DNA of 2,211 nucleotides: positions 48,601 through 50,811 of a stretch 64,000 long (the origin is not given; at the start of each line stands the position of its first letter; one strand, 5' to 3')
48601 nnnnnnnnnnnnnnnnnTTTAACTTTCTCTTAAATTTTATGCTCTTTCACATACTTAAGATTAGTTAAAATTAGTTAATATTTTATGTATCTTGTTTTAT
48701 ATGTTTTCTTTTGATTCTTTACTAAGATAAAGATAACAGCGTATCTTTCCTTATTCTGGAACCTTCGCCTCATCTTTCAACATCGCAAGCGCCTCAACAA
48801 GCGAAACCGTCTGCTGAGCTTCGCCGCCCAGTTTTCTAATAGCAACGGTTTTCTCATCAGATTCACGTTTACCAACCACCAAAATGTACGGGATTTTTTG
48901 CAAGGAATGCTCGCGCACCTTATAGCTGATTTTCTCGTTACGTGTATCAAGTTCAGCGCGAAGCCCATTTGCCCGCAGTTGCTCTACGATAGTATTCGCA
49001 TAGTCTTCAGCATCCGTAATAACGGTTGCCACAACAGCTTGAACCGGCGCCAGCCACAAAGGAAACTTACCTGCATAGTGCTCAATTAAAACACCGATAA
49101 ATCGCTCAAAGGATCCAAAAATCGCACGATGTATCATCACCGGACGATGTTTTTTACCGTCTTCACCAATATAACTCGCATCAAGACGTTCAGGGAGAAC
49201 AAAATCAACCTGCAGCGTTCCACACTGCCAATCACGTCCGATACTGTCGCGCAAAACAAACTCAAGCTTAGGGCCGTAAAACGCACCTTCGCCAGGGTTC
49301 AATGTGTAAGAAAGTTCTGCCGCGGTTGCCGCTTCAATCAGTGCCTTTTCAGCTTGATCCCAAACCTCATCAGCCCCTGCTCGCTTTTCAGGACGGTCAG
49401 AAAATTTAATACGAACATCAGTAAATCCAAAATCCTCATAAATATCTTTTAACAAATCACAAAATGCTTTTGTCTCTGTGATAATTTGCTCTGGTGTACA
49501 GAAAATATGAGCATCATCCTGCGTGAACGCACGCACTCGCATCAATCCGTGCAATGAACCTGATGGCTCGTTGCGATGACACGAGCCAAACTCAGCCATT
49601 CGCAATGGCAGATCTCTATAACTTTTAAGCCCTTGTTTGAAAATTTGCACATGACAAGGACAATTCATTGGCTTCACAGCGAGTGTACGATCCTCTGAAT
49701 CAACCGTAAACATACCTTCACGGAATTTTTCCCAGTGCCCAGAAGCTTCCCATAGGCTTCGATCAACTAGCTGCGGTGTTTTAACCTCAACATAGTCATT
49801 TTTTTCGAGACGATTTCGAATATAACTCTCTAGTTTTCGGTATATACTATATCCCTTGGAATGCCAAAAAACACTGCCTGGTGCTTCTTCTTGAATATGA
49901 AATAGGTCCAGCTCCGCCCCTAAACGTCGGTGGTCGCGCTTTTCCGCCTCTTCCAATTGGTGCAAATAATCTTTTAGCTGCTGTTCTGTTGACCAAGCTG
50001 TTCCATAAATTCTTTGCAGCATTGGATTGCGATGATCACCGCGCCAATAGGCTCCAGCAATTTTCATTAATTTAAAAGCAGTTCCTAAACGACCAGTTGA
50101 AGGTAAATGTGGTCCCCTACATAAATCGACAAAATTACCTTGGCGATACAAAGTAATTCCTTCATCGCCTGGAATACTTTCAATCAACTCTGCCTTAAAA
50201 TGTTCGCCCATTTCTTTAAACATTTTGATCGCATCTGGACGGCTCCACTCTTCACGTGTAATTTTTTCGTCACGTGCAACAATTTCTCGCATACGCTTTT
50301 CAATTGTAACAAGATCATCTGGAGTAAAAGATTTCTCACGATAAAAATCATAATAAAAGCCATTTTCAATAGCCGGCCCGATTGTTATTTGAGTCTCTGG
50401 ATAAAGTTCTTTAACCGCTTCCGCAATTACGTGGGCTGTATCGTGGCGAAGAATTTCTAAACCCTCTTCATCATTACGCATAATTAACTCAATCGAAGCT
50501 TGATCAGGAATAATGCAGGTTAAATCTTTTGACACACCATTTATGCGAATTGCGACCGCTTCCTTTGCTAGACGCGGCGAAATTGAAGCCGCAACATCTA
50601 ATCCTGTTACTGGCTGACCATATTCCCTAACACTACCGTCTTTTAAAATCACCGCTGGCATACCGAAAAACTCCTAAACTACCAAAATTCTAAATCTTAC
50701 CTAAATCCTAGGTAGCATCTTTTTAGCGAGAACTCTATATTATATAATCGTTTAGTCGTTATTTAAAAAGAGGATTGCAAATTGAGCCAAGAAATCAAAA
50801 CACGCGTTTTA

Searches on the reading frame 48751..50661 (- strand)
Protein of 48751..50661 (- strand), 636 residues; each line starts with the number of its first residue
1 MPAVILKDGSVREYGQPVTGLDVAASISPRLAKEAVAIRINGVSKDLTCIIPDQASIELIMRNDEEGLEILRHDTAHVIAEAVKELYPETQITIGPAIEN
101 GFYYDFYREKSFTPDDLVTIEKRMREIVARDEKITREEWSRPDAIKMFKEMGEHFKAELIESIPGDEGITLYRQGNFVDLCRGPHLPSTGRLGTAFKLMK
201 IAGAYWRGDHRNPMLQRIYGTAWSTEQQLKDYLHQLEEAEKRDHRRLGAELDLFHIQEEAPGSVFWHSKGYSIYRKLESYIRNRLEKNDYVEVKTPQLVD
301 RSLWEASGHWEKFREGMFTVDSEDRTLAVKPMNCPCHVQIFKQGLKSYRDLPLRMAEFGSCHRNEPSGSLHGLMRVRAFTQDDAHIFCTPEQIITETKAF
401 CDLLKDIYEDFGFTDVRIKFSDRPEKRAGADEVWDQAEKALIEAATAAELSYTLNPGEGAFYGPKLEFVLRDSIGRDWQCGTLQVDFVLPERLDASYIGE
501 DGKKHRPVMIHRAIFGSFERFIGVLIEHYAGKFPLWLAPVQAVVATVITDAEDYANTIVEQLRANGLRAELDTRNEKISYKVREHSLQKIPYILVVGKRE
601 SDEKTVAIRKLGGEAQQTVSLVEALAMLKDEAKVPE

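Call 38: search_protein_families(library=ncbifam, proteins=[window:48751-50661:-], max_evalue=1e-10)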
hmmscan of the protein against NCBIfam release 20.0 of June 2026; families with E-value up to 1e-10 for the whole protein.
window:48751-50661:- (636 aa): 11 families
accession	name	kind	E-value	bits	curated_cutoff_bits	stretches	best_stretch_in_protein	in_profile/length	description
TIGR00418.1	thrS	equivalog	6.3e-214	712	383.65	1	72-631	1-564/565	threonine--tRNA ligase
NF003068.0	PRK03991.1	equivalog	4.7e-57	193.7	484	1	238-632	193-592/613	threonine--tRNA ligase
NF006625.0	PRK09194.1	equivalog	1.6e-27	96.6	558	1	256-396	32-172/559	proline--tRNA ligase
TIGR00409.1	proS_fam_II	equivalog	2.1e-25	89.6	306.7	1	264-413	40-190/568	proline--tRNA ligase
NF008979.1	PRK12325.1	exception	1.2e-24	87.1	550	1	256-414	32-191/437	proline--tRNA ligase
TIGR00408.1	proS_fam_I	equivalog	4.3e-21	75.4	437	1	259-434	26-207/475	proline--tRNA ligase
TIGR00442.1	hisS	equivalog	5e-20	71.8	286.75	0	538-620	323-405/406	histidine--tRNA ligase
NF003211.1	PRK04173.1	equivalog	1.3e-17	63.9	312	0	344-440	180-278/454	glycine--tRNA ligase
TIGR00389.1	glyS_dimeric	equivalog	6.4e-15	54.7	243.3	0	349-395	180-225/565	glycine--tRNA ligase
TIGR00414.1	serS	equivalog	4.2e-12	45.8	301.65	1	235-410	133-313/418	serine--tRNA ligase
NF011500.0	PRK14938.1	equivalog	2e-11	43.5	362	1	530-633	265-370/387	Ser-tRNA(Thr) hydrolase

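Call 39: find_related_loci(query=window:48751-50661:-, collection=genome_contigs, flank=1000)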
Query window:48751-50661:- (636 aa) in genome_contigs; peptide patterns used: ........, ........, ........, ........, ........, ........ (x = any residue, [..] = any of these).
600 stretches matched a pattern (row limit reached: there are more); 599 encode a relative of the query (tblastn E <= 1e-3); the best 80 are kept; 80 distinct loci.
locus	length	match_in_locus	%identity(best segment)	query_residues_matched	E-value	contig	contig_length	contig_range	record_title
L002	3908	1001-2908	70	1-635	0e+0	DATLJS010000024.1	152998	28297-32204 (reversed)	MAG TPA_asm: Candidatus Sulfotelmatobacter sp. isolate SMAG_U13702 k141_959764, whole genome shotgun sequence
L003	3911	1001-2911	68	1-636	0e+0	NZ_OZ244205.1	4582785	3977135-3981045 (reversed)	MAG: Nisaea sp. isolate 9597659a-a5f6-4932-a0e9-eeb6e27f2c93 chromosome 1, complete sequence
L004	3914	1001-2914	67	1-636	0e+0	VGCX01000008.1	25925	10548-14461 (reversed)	MAG: Alphaproteobacteria bacterium isolate K_DeepCast_35m_m1_027 K_DeepCast_35m_m1_027_Ga0194129_10002731, whole genome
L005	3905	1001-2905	67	1-635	0e+0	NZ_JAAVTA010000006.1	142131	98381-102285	Haematospirillum sp. H1815 H1815_6, whole genome shotgun sequence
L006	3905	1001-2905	69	1-635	0e+0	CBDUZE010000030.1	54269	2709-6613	MAG TPA_asm: uncultured Alphaproteobacteria bacterium isolate SRR22302348_concoct_16 genome assembly, contig: ERZ2507359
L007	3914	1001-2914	67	1-635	0e+0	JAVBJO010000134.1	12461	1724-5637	MAG: Rhodospirillaceae bacterium isolate GLO_MAG_00045 c_000011469854, whole genome shotgun sequence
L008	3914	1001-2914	65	1-636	0e+0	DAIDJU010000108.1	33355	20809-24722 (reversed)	MAG TPA_asm: Acidocella sp. isolate clean390 k141_671083, whole genome shotgun sequence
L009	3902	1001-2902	66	1-633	0e+0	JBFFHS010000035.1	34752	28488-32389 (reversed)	MAG: Gammaproteobacteria bacterium isolate Mix_mud16.2022.02.36 k141_829740_length_34752_cov_14.9600, whole genome shotg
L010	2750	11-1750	71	57-636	0e+0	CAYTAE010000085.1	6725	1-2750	MAG TPA_asm: uncultured Rhodospirillaceae bacterium isolate binchicken_co46_934 genome assembly, contig: NODE_23009_leng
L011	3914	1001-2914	65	1-636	0e+0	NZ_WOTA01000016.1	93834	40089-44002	Acetobacter oeni strain LMG 21952 contig00016, whole genome shotgun sequence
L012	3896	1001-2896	66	4-636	0e+0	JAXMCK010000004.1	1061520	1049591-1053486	MAG: Geminicoccaceae bacterium isolate STL-PRO8 C2.174.fa-4, whole genome shotgun sequence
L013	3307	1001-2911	66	1-636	0e+0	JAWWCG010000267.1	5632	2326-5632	MAG: Kiloniellales bacterium isolate HN17.bin.4 k141_1463868_length_5632_cov_8.1339, whole genome shotgun sequence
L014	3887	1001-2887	66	1-618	0e+0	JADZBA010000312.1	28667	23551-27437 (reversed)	MAG: Alphaproteobacteria bacterium isolate SJ646 c_000000519930, whole genome shotgun sequence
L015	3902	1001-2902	65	1-633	0e+0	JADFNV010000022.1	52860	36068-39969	MAG: Proteobacteria bacterium isolate B65T1B8 B65T1B8_NODE832, whole genome shotgun sequence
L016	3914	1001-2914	65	1-636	0e+0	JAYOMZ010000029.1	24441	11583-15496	MAG: Alphaproteobacteria bacterium isolate 139570_S171_metabat_bins_sens.tsv.096 NODE_1747_length_24441_cov_13.504757, w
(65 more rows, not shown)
